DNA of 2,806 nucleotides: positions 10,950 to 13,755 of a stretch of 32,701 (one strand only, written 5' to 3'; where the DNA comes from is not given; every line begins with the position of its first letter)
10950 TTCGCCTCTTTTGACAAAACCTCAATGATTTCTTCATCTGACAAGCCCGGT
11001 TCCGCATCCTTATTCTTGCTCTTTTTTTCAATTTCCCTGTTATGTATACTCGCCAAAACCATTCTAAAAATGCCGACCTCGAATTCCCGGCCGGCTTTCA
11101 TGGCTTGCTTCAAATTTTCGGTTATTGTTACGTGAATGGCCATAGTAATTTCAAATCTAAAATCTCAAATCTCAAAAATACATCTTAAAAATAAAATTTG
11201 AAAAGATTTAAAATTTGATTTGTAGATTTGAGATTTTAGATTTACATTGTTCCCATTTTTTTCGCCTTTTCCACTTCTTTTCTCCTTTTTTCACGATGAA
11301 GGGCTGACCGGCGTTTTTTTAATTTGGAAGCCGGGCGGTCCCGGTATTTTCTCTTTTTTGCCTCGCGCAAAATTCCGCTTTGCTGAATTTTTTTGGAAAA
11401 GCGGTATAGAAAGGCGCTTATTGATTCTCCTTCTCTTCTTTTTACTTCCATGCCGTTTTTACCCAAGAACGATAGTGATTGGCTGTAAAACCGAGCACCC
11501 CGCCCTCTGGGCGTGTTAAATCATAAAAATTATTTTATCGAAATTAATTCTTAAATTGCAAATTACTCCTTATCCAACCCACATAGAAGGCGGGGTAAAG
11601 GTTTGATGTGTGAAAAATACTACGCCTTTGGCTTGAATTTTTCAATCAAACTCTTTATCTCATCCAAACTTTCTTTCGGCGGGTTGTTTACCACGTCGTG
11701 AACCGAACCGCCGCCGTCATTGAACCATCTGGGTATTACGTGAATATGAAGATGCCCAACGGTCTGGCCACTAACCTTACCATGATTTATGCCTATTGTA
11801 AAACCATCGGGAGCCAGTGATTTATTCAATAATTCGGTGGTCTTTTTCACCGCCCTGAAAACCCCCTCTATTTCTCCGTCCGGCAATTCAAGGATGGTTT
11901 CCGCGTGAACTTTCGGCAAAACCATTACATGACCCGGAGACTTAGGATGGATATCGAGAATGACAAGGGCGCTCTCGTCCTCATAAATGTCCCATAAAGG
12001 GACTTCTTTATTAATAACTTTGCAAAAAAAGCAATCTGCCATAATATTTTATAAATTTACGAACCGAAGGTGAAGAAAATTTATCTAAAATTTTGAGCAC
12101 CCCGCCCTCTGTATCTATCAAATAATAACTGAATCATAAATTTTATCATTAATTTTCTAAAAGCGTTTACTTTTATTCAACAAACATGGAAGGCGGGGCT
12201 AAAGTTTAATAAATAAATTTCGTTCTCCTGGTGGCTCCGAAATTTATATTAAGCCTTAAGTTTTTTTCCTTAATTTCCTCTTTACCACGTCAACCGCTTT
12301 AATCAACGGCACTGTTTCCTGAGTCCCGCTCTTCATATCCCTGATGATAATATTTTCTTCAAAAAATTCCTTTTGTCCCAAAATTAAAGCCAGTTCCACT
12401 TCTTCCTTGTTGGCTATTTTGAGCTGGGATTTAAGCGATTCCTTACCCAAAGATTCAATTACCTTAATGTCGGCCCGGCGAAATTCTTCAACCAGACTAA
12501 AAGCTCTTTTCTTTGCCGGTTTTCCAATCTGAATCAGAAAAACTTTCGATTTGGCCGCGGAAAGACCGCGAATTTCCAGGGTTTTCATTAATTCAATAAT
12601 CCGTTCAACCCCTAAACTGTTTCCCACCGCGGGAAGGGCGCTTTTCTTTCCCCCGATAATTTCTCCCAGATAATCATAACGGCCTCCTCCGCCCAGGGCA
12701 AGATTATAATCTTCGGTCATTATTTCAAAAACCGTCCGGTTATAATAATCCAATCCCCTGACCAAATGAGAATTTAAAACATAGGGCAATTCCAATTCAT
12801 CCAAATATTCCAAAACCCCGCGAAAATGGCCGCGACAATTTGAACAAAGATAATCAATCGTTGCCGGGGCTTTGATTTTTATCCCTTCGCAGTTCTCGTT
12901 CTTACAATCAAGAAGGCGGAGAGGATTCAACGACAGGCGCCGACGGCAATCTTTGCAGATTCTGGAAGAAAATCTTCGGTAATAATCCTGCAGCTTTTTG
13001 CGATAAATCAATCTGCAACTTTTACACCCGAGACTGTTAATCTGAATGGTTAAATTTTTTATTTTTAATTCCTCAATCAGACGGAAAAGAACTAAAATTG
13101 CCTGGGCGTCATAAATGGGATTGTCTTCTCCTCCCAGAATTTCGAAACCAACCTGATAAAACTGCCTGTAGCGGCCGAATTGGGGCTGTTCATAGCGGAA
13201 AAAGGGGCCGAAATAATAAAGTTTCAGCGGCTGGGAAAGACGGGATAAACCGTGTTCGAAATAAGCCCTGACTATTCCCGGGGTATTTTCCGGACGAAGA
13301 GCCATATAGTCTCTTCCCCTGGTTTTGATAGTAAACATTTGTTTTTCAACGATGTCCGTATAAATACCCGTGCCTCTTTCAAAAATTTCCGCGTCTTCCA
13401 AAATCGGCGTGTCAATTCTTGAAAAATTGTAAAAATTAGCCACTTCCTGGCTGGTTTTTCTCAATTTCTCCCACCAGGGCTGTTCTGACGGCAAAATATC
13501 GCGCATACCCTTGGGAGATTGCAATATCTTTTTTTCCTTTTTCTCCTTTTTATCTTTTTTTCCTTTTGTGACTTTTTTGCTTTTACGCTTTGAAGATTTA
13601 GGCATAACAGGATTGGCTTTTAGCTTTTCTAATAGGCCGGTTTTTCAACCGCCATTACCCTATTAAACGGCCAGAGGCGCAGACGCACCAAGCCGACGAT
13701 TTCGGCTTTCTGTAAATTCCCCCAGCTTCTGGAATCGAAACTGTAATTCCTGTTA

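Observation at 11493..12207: Two copies of a ~112-nt intergenic element with GC-rich terminal stems flanking the HIT gene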

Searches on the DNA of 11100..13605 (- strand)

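Call 9: search_rna_families(source=window, start=11100, end=12400, threshold=evalue, max_evalue=10)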
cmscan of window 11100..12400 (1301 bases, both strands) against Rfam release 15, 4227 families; matches with E-value up to 10: 10.
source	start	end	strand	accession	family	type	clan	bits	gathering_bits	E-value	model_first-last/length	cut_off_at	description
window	11151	11244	+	RF04157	MIR9486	Gene; miRNA;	-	24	100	0.041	1-119/119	no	MIR9486 microRNA precursor family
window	11378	11474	+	RF03259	MIR1514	Gene; miRNA;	-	21.9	90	0.53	1-110/110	no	MIR1514 microRNA precursor family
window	12076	12221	-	RF04205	MIR2606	Gene; miRNA;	-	21.8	139.7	2.4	1-165/165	no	MIR2606 microRNA precursor family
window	11153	11243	-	RF03743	MIR7696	Gene; miRNA;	-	20.8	83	0.59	1-88/88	no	MIR7696 microRNA precursor family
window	11153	11243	+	RF03743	MIR7696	Gene; miRNA;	-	20.4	83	0.78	1-88/88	no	MIR7696 microRNA precursor family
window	11496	11597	-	RF04251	MIR5070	Gene; miRNA;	CL00139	19.4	100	1.3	1-116/116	no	MIR5070 microRNA precursor family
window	12088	12207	+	RF04205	MIR2606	Gene; miRNA;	-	19.2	139.7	8.6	1-165/165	no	MIR2606 microRNA precursor family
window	11152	11245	-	RF04157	MIR9486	Gene; miRNA;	-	19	100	0.9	1-119/119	no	MIR9486 microRNA precursor family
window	11152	11244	-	RF03940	MIR9563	Gene; miRNA;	-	17.2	90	4.8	1-127/127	no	MIR9563 microRNA precursor family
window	11152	11244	+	RF03940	MIR9563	Gene; miRNA;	-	16.5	90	7.1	1-127/127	no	MIR9563 microRNA precursor family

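Call 39: build_rna_model(alignment_id=A4, structure=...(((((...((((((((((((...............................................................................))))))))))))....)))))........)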
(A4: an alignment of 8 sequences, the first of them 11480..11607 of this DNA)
Model R1 built from alignment A4 (8 sequences, 131 columns); structure: as given.
model positions 129; base pairs 17; branch points 0; effective number of sequences 4.24; information 0.59 bits per position. Calibrated on 0.2 Mb of random sequence (short: E-values are rough).
structure used (alignment columns):
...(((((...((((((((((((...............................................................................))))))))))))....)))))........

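Call 40: search_with_rna_model(model_id=R1, sources=[window, L014, L024, L032, L033, L034, L035, L036, L037, L038, L039, L040, L041, L042, L043, L044, L045], max_evalue=10)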
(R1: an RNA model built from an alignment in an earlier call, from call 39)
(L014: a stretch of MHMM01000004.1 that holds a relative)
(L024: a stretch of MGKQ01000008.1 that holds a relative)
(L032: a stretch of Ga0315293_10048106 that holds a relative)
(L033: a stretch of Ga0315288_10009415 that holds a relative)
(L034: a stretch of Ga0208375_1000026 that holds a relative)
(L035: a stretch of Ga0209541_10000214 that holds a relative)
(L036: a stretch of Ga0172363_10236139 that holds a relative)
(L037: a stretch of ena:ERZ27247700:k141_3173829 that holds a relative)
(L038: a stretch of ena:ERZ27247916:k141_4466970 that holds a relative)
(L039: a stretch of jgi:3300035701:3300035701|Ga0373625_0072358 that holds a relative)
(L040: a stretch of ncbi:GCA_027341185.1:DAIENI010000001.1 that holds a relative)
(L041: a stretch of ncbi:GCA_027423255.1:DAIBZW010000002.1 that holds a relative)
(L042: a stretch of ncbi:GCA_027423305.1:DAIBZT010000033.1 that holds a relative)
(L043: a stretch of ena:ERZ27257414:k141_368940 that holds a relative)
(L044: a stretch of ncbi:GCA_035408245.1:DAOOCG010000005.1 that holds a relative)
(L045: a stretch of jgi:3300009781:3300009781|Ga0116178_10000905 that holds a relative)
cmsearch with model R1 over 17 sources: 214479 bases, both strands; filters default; matches with E-value up to 10: 36.
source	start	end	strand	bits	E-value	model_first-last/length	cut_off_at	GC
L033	9279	9407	-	114.2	1.4e-21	1-129/129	no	0.34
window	12082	12210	-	109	1.8e-20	1-129/129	no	0.3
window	11480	11607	-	108.1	2.9e-20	1-129/129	no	0.39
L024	7830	7954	-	104.6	1.6e-19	1-129/129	no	0.38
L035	4408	4532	+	104.6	1.6e-19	1-129/129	no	0.38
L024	6625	6750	-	103.2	3.2e-19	1-129/129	no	0.4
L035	5612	5737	+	103.2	3.2e-19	1-129/129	no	0.4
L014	4045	4171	-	102.7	4.3e-19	1-129/129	no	0.35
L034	4705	4831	+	102.7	4.3e-19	1-129/129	no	0.35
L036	593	722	+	96.7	8.2e-18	1-129/129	no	0.36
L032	2715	2831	+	95.1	1.8e-17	1-129/129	no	0.38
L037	3054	3170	+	95.1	1.8e-17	1-129/129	no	0.38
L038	4830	4946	+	84.4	3.8e-15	1-129/129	no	0.38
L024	6631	6754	+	62.3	2.5e-10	1-129/129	no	0.4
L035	5608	5731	-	62.3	2.5e-10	1-129/129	no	0.4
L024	7836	7959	+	61.1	4.3e-10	1-129/129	no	0.4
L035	4403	4526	-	61.1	4.3e-10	1-129/129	no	0.4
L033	9284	9412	+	45.8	9.2e-07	1-129/129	no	0.33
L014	4054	4177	+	42.8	4.2e-06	1-129/129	no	0.33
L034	4699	4822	-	42.8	4.2e-06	1-129/129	no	0.33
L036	588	717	-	36.3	0.00011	1-129/129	no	0.36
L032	2710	2822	-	36.2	0.00011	1-129/129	no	0.38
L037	3049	3161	-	36.2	0.00011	1-129/129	no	0.38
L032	3326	3392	+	30.4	0.0021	1-129/129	no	0.39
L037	3665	3731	+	30.4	0.0021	1-129/129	no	0.39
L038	5441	5507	+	30.4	0.0021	1-129/129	no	0.39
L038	4825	4937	-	26.4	0.015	1-129/129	no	0.38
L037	5272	5339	+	23.5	0.063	1-129/129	no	0.41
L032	2631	2697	+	22.8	0.091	1-129/129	no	0.42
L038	4746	4812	+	22.8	0.091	1-129/129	no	0.42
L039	3485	3551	+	19.9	0.39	1-129/129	no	0.4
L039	4152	4218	+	19.3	0.52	1-129/129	no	0.4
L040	3995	4043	+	14.6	5.5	1-129/129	no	0.37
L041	3995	4043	+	14.6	5.5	1-129/129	no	0.37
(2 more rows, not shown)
